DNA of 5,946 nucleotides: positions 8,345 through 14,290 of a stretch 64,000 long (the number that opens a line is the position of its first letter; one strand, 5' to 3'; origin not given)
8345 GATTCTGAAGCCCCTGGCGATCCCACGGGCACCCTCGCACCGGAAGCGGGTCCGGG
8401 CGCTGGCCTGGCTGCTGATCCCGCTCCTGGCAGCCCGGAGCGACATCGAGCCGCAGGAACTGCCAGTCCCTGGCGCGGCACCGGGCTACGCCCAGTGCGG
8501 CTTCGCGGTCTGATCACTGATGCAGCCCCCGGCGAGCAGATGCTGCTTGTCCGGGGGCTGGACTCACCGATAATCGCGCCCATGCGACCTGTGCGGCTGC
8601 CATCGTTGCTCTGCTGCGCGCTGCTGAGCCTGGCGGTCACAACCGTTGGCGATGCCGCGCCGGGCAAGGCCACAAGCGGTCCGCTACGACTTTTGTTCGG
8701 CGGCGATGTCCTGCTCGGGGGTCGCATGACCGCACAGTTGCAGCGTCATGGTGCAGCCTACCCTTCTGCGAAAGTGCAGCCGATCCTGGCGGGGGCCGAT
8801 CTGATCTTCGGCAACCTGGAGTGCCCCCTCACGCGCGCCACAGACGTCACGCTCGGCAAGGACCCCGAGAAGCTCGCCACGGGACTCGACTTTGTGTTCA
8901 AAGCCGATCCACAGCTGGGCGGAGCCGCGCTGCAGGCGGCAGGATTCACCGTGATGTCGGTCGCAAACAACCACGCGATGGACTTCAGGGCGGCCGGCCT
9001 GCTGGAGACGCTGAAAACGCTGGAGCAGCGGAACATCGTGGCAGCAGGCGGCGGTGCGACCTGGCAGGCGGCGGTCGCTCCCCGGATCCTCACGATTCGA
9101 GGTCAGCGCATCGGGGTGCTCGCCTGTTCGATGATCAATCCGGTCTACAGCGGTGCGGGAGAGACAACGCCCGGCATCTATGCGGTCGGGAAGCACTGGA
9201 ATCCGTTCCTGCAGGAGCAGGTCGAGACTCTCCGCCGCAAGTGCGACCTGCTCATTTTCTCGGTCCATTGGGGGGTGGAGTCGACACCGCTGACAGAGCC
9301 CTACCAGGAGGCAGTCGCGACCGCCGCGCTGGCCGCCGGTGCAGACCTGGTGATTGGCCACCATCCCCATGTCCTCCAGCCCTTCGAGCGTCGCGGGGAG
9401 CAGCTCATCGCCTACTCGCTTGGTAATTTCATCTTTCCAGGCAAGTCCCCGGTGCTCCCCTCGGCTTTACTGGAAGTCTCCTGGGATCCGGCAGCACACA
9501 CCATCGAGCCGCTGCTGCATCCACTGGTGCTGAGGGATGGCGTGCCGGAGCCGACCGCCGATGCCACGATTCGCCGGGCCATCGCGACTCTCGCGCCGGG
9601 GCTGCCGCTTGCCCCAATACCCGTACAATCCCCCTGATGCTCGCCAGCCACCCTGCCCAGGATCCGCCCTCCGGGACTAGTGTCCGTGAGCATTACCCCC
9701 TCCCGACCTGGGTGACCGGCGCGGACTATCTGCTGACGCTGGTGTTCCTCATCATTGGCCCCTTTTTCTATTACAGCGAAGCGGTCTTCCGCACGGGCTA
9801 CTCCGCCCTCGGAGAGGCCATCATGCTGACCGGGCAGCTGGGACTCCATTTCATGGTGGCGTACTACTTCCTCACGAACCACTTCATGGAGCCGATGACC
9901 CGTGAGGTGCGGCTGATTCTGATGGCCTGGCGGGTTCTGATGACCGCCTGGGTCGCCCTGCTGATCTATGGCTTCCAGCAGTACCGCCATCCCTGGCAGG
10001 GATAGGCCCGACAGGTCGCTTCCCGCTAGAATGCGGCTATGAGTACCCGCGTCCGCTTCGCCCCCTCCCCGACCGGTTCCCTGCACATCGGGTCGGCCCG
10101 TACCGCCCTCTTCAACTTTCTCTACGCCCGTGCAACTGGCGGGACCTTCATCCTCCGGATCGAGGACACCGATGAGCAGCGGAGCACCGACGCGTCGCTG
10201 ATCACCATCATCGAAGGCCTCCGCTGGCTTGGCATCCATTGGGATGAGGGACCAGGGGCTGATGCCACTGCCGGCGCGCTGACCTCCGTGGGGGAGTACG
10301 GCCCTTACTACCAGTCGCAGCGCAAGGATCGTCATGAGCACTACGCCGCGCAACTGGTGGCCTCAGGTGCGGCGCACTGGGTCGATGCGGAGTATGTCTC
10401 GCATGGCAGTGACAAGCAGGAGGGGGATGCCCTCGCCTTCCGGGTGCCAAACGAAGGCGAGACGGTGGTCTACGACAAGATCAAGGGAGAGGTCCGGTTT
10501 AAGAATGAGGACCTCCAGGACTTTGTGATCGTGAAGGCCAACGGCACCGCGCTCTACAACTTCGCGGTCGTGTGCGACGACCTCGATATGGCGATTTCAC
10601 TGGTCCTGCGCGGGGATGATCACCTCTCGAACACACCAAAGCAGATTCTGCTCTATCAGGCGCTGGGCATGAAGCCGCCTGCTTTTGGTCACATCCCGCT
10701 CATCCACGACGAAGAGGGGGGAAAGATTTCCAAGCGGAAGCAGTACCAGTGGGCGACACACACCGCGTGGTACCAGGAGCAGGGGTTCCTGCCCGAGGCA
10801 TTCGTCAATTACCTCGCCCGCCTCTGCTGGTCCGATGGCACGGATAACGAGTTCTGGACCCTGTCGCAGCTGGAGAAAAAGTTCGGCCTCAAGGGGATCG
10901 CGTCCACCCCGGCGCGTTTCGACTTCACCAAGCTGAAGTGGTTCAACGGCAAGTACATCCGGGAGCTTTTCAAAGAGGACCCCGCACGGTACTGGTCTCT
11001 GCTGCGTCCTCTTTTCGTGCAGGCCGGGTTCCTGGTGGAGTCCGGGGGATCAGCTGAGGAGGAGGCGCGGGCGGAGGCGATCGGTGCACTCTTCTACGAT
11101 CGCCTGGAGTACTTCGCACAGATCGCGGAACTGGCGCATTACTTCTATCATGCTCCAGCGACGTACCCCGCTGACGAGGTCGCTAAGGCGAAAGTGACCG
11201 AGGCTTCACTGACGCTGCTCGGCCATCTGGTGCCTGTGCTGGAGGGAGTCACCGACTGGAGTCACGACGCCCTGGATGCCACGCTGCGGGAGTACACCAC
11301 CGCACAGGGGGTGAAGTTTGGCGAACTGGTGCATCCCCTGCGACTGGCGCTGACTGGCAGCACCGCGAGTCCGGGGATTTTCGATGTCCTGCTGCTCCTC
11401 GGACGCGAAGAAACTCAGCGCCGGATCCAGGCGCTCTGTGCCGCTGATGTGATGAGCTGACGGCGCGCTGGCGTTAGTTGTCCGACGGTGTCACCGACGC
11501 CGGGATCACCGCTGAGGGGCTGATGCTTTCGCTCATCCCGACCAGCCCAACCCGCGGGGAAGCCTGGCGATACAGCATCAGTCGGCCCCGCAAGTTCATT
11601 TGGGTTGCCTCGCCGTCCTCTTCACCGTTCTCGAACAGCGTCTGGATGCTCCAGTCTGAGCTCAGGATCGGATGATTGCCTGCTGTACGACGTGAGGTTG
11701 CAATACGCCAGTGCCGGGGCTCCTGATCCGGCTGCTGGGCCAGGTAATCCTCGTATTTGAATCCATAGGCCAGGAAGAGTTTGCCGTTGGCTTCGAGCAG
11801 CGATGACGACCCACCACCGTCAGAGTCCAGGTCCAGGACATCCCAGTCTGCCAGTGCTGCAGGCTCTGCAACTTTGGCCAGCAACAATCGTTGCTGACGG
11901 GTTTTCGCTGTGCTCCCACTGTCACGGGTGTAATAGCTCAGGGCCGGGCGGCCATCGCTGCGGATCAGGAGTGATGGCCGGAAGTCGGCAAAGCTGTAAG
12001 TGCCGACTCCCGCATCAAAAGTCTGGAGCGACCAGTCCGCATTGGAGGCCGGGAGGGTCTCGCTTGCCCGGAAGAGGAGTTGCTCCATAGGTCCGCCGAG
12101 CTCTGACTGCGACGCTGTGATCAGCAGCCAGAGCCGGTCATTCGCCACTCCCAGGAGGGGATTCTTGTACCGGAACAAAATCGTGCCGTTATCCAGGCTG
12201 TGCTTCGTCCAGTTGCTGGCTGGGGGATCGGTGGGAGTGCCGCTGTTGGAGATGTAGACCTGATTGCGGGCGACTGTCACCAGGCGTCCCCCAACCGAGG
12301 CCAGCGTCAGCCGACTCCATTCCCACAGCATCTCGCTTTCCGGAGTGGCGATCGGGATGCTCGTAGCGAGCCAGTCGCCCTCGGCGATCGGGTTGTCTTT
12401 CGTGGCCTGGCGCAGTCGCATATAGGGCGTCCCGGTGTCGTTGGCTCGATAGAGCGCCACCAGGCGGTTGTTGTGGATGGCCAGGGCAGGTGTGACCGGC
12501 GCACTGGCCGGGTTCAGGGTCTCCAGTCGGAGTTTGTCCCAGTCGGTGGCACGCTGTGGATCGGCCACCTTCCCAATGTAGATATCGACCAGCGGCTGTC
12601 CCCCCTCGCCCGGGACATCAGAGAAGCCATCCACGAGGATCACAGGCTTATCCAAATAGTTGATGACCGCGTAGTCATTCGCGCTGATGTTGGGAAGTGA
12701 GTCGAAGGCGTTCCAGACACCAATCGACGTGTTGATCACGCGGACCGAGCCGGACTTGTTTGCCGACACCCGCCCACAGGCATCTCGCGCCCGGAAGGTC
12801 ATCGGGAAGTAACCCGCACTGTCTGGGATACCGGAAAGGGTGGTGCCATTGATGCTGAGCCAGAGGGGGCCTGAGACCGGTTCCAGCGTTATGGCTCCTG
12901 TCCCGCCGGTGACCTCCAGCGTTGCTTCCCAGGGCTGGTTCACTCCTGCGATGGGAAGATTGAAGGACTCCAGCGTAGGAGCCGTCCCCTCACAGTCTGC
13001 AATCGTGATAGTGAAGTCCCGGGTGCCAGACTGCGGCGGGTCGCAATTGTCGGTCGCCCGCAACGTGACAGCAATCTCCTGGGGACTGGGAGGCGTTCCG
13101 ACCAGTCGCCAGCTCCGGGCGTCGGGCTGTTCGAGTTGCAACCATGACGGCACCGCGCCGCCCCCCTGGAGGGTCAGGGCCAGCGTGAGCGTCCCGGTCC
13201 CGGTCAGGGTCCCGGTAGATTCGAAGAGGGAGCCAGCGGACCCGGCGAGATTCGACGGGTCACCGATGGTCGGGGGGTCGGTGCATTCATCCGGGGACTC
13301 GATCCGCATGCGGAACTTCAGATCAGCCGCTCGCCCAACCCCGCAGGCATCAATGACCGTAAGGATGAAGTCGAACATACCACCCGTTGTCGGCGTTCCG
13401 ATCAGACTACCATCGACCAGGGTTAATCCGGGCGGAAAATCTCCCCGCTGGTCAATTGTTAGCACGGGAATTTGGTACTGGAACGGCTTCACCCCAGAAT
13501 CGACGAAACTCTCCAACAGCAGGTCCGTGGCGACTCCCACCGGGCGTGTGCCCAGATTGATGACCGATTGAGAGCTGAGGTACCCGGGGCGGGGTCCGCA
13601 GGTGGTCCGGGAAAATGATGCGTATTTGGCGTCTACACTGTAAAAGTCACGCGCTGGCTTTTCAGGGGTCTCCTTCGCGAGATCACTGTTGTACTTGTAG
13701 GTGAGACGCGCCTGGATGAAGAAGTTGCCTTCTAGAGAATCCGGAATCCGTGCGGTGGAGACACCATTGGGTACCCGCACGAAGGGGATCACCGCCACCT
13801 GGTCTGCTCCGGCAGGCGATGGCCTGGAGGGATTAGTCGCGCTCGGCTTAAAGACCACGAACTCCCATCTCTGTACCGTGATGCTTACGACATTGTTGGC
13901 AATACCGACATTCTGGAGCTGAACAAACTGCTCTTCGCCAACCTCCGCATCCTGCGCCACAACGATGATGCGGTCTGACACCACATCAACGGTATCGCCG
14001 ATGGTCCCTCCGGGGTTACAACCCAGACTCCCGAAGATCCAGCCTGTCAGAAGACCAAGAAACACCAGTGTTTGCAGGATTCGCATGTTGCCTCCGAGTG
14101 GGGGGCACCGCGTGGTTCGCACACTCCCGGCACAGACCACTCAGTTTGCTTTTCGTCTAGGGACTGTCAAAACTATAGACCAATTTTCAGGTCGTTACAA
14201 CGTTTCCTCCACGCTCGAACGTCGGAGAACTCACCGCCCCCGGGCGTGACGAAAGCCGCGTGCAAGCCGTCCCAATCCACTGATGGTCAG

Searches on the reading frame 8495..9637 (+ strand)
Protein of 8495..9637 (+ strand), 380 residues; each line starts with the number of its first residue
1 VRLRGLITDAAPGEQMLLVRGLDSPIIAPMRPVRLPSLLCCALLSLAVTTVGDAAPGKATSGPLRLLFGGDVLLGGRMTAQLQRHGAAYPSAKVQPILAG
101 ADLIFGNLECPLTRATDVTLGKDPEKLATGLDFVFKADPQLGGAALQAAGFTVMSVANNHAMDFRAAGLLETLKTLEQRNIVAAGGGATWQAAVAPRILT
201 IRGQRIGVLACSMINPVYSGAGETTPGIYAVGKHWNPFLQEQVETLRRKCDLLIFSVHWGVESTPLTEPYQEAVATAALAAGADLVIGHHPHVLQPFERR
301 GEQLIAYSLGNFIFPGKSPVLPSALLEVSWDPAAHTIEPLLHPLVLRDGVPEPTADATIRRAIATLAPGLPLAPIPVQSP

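Call 54: search_protein_families(library=pfam, proteins=[window:8495-9637:+], max_evalue=0.01)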
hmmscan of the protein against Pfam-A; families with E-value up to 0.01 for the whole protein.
window:8495-9637:+ (380 aa): 1 family
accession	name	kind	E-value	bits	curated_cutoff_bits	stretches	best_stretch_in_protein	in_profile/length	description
PF09587.15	PGA_cap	-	1.6e-63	215.1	27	1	66-314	2-253/255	Bacterial capsule synthesis protein PGA_cap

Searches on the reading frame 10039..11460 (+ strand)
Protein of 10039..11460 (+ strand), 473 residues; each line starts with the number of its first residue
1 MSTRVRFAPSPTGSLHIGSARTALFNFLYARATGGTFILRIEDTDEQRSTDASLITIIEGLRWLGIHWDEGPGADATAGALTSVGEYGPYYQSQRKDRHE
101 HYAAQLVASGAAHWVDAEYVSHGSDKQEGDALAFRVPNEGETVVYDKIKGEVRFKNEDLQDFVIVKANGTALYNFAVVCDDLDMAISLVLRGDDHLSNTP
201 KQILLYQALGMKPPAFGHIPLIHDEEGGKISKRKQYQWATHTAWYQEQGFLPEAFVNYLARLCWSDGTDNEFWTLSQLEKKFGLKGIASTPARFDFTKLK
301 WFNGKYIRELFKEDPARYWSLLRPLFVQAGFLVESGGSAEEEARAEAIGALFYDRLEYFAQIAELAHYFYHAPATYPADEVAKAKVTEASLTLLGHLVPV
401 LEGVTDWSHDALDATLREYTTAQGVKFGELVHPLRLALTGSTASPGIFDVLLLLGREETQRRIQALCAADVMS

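Call 54: search_protein_families(library=pfam, proteins=[window:10039-11460:+], max_evalue=0.01)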
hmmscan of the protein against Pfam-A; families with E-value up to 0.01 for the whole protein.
window:10039-11460:+ (473 aa): 2 families
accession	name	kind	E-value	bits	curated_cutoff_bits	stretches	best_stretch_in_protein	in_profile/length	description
PF00749.27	tRNA-synt_1c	-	1.1e-77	261.5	23.4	2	118-301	132-314/314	tRNA synthetases class I (E and Q), catalytic domain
PF19269.4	Anticodon_2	-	1.3e-34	120.1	23.6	1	340-465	11-139/141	Anticodon binding domain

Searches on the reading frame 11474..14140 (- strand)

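Call 3: search_protein_families(library=pfam, proteins=[window:11474-14140:-], max_evalue=1)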
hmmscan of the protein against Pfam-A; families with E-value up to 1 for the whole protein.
window:11474-14140:- (888 aa): 1 family
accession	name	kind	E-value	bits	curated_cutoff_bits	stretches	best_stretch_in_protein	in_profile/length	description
PF05345.18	He_PIG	-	1.5e-10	41.8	24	2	291-380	3-95/96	Putative Ig domain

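Call 4: search_protein_families(library=ncbifam, proteins=[window:11474-14140:-], max_evalue=1)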
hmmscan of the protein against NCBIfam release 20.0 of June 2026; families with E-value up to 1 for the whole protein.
window:11474-14140:- (888 aa): 0 families
